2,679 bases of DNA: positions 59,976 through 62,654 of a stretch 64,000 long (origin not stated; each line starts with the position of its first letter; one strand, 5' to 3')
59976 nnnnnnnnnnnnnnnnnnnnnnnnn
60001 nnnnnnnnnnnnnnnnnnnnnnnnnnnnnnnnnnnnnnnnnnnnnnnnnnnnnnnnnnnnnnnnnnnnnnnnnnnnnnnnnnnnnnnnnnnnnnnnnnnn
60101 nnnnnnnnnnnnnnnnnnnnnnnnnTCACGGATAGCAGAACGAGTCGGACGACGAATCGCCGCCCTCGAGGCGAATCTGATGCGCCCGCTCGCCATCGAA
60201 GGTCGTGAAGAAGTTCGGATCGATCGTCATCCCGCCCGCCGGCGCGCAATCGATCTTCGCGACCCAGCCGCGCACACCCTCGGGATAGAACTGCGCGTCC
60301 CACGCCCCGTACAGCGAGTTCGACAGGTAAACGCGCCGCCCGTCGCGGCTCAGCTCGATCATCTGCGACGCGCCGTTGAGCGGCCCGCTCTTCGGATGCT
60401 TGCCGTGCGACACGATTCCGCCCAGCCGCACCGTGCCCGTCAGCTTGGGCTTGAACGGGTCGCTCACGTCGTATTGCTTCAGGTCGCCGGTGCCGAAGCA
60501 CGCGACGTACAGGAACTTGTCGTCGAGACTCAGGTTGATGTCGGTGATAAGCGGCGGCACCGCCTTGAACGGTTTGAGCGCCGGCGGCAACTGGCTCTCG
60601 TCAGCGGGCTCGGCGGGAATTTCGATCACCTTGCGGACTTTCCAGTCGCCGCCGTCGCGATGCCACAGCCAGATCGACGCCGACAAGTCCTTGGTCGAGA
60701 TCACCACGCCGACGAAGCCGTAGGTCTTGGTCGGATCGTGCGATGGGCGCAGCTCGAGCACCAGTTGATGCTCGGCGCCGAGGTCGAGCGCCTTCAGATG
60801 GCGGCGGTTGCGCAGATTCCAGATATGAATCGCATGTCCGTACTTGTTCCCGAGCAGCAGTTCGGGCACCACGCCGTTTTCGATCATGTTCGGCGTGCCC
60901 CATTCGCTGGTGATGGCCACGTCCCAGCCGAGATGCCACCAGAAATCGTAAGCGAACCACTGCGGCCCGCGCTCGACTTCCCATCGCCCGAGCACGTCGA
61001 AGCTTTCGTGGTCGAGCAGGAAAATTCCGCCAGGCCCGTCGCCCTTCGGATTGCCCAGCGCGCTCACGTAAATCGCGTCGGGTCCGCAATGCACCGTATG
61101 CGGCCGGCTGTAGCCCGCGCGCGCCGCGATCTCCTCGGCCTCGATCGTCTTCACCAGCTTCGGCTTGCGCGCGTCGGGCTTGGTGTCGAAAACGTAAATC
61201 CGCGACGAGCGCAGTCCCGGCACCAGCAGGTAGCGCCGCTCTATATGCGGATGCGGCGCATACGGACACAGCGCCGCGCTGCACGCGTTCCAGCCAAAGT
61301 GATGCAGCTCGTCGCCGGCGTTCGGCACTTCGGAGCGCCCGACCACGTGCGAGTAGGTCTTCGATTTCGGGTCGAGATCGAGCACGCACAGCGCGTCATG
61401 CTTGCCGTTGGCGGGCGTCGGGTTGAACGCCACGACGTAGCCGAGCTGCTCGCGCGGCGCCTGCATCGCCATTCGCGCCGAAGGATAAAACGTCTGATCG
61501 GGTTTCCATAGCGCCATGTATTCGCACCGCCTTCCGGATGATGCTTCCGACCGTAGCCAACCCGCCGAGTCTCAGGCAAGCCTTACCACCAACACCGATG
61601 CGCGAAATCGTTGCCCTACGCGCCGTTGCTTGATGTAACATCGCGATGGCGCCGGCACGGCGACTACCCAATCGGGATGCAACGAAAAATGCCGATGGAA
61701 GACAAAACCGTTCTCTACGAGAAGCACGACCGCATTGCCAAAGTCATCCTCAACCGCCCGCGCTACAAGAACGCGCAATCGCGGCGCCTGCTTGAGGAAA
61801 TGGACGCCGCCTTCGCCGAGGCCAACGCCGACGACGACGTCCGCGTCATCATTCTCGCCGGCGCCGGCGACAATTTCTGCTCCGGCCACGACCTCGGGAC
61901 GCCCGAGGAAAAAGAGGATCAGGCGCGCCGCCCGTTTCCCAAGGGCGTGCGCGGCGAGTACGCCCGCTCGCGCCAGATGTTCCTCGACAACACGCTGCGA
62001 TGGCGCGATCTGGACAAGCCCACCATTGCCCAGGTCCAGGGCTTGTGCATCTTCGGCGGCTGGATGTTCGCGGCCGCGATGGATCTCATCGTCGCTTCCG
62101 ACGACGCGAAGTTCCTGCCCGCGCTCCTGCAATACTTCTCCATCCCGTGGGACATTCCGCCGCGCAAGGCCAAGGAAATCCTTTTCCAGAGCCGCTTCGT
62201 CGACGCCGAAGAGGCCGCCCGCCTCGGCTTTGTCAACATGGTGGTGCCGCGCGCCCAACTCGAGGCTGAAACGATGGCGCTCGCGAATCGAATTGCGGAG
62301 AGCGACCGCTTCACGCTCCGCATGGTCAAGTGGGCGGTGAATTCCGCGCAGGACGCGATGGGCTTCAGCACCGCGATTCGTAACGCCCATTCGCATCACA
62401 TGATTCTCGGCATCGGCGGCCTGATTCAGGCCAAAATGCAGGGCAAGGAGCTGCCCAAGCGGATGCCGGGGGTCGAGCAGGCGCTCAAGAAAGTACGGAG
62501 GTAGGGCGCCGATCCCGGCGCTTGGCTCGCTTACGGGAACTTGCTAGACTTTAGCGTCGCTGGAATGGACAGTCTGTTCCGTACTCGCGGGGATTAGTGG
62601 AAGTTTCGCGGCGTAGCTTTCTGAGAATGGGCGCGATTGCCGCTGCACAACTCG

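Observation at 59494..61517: SBP56/methanethiol-oxidase homolog translationally coupled (GTGA) to a His-rich membrane protein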

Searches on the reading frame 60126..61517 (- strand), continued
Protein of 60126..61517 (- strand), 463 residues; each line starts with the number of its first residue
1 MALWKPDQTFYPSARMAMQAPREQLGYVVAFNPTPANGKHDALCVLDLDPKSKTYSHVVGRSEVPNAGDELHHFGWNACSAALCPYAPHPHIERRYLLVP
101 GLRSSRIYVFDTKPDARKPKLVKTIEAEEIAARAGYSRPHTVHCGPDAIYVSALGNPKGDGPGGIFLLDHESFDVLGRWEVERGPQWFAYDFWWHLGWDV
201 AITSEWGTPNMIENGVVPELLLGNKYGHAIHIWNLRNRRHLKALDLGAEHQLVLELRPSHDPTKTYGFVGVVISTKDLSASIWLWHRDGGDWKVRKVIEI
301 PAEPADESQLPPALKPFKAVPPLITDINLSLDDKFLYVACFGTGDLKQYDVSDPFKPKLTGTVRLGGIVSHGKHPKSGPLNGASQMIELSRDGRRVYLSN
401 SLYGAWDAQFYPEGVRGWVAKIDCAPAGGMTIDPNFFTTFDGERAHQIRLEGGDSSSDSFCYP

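Call 63: search_dna_similar(query=window:60126-61517:-, collection=plasmids, mode=protein, max_rows=60, rows=best)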
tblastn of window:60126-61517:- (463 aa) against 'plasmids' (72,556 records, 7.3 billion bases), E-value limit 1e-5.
Records with a match: 77; places in all: 77; records where one place covers at least 80% of the query: 74.
Best place of each record, by identity: 60-80% 38; <60% 39.
By first word of the organism name: Sinorhizobium 15; Ensifer 9; Azospirillum 6; Rhizobium 6; Phaeobacter 6; Skermanella 3; Cupriavidus 2; Caballeronia 2; Streptomyces 2; Natronorubrum 2; and 20 more.
By predicted mobility (MOB-suite, as given by PLSDB): non-mobilizable 53; conjugative 17; mobilizable 7.
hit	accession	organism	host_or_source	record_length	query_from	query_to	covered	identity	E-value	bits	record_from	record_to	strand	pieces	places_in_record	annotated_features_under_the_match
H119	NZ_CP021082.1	Deinococcus ficus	Ficus religiosa L.,cell ...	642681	4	463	99%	66.8%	0e+0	650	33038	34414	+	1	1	selenium-binding protein SBP56-related protein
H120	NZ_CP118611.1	Ensifer adhaerens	Pure isolate,Rhizosphere of Cyperus ...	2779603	1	463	100%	66.3%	0e+0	657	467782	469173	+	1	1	none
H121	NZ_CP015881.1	Ensifer adhaerens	silty clay loam soil (pH 6.1)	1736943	1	463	100%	65.9%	0e+0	656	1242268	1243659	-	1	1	none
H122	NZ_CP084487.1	Ensifer adhaerens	cellculture,soil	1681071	1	463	100%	65.9%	0e+0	656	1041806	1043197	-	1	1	none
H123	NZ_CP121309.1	Ensifer adhaerens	bacterial colony,soil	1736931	1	463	100%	65.9%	0e+0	656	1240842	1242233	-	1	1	none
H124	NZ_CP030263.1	Ensifer adhaerens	Zea mays,whole organism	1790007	1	463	100%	65.9%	0e+0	656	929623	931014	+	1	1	none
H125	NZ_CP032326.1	Azospirillum argentinense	soil sample,Agricultural field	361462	1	463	100%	65.7%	0e+0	648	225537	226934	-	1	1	selenium-binding protein SBP56-related protein | hypothetical protein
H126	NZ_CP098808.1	Ensifer adhaerens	whole organism,soil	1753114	1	463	100%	65.7%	0e+0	654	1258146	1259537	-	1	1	none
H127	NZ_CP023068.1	Sinorhizobium sojae CCBAU 05684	G.max,nodule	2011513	1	463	100%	65.7%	0e+0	654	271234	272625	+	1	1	record has no annotation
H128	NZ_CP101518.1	Ensifer adhaerens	cell cuture,rhizosphere soil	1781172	1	463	100%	65.7%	0e+0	653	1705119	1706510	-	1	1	none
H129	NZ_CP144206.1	Sinorhizobium chiapasense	mixed culture,rhizosphere soil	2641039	1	463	100%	65.7%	0e+0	651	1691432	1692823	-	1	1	none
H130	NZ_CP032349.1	Azospirillum brasilense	soil sample,Agricultural field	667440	1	463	100%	65.5%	0e+0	648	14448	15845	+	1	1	selenium-binding protein SBP56-related protein | hypothetical protein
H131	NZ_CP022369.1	Azospirillum sp. TSH58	single cell,paddy soils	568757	1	463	100%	65.5%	0e+0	647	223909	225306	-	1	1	selenium-binding protein SBP56-related protein | hypothetical protein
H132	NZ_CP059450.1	Azospirillum brasilense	Prokaryotes,soil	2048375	1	463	100%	65.5%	0e+0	646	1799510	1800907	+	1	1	none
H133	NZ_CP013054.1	Sinorhizobium americanum CCGM7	Phaseolus vulgaris,root nodules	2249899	1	463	100%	65.2%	0e+0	653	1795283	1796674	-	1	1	none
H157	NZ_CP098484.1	Streptomyces sp. Caat 7-52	Bacteria,soil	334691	7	462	98%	58.7%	7e-170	536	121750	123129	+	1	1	selenium-binding family protein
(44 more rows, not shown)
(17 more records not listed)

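Call 68: get_annotated_region(hit=H157, flank=4000)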
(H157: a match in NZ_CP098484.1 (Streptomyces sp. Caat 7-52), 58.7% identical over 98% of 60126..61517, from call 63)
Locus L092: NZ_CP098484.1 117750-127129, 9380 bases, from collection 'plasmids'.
description: Streptomyces sp. Caat 7-52 plasmid unnamed, complete sequence
organism: Streptomyces sp. Caat 7-52 (NCBI taxid 2949637)
taxonomy: Bacteria; Actinomycetota; Actinomycetes; Kitasatosporales; Streptomycetaceae; Streptomyces; Streptomyces sp. Caat 7-52
host: -; source: Bacteria,soil; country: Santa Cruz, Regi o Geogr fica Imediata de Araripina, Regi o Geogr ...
typing (MOB-suite, as given by PLSDB): non-mobilizable
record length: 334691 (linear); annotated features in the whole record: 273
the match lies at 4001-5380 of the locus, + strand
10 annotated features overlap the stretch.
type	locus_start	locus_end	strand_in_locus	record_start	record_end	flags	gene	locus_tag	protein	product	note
CDS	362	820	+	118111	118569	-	-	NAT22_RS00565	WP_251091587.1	SPW repeat protein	-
CDS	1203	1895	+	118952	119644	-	-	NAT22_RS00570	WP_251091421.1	DUF2071 domain-containing protein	-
CDS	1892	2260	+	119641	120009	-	-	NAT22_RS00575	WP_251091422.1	hypothetical protein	-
CDS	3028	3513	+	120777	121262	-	-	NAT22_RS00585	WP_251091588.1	hypothetical protein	-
CDS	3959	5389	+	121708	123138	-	-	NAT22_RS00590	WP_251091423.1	selenium-binding family protein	-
CDS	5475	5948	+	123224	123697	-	-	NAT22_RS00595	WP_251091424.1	hypothetical protein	-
CDS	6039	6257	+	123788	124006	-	-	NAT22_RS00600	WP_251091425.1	hypothetical protein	-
CDS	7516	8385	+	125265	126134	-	-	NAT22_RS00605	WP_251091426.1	SDR family NAD(P)-dependent oxidoreductase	-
CDS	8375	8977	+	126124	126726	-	-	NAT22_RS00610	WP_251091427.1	TetR/AcrR family transcriptional regulator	GO:0006355 - regulation of DNA-templated transcription [Evidence IEA]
CDS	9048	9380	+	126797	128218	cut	-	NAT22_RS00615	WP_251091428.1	serine/threonine-protein kinase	GO:0006468 - protein phosphorylation [Evidence IEA]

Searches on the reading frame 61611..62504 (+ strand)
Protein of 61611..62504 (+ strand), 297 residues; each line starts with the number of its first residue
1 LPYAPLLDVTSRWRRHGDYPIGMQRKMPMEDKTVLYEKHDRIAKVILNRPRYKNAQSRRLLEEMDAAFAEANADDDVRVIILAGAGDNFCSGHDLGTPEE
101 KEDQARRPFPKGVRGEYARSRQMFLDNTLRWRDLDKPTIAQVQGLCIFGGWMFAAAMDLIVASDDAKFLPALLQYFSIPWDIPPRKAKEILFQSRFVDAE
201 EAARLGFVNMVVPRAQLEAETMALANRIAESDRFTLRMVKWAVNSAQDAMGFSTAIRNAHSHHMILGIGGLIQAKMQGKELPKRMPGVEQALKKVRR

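Call 4: search_protein_families(library=pfam, proteins=[window:61611-62504:+], max_evalue=0.01)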
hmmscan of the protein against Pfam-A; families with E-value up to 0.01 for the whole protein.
window:61611-62504:+ (297 aa): 2 families
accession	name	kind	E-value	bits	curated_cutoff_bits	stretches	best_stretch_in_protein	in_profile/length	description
PF00378.25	ECH_1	-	1.7e-36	126.3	27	1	38-248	2-210/251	Enoyl-CoA hydratase/isomerase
PF16113.10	ECH_2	-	3.7e-12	46.8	27.2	1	44-168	3-120/335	Enoyl-CoA hydratase/isomerase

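Call 65: search_solved_structures(query=window:61611-62504:+, max_evalue=1e-10)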
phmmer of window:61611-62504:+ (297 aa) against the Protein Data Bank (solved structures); distinct sequences matched with E-value up to 1e-10: 110 (the best 60 are shown).
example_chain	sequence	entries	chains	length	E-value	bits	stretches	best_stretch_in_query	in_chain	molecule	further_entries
3t3w_A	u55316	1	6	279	7.8e-52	179.7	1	32-264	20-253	Enoyl-CoA hydratase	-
3ome_A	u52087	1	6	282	1.4e-49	172.2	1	34-264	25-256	Enoyl-CoA hydratase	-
4k29_A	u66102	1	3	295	9.3e-30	107.2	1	31-262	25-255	Enoyl-CoA hydratase/isomerase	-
4els_A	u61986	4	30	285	1.1e-24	90.5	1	34-250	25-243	1,4-Dihydroxy-2-naphthoyl-CoA synthase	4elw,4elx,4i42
3t88_A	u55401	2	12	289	1.2e-24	90.5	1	34-250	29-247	1,4-Dihydroxy-2-naphthoyl-CoA synthase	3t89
2iex_A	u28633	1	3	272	1.2e-24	90.4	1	32-250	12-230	Dihydroxynapthoic acid synthetase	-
5zai_A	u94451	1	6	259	6.5e-24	88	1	29-249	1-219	3-hydroxypropionyl-coenzyme A dehydratase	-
3h02_A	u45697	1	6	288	4.1e-23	85.4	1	34-250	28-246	Naphthoate synthase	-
2uzf_A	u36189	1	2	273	5.2e-23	85.1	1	32-250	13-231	NAPHTHOATE SYNTHASE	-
5xzd_A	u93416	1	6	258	1.1e-21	80.7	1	32-247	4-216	Enoyl-CoA hydratase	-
9ula_A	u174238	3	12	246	1.1e-21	80.7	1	38-249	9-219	Enoyl-CoA hydratase/isomerase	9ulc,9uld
28bq_A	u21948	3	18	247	1.2e-21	80.6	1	38-249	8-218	Enoyl-CoA hydratase/isomerase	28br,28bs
7eum_C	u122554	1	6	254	1.2e-21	80.5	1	38-249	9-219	Enoyl-CoA hydratase/isomerase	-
3njb_A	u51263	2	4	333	9.5e-21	77.6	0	32-104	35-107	Enoyl-CoA hydratase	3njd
3sll_A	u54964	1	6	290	2.2e-20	76.5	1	34-254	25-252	Probable enoyl-CoA hydratase/isomerase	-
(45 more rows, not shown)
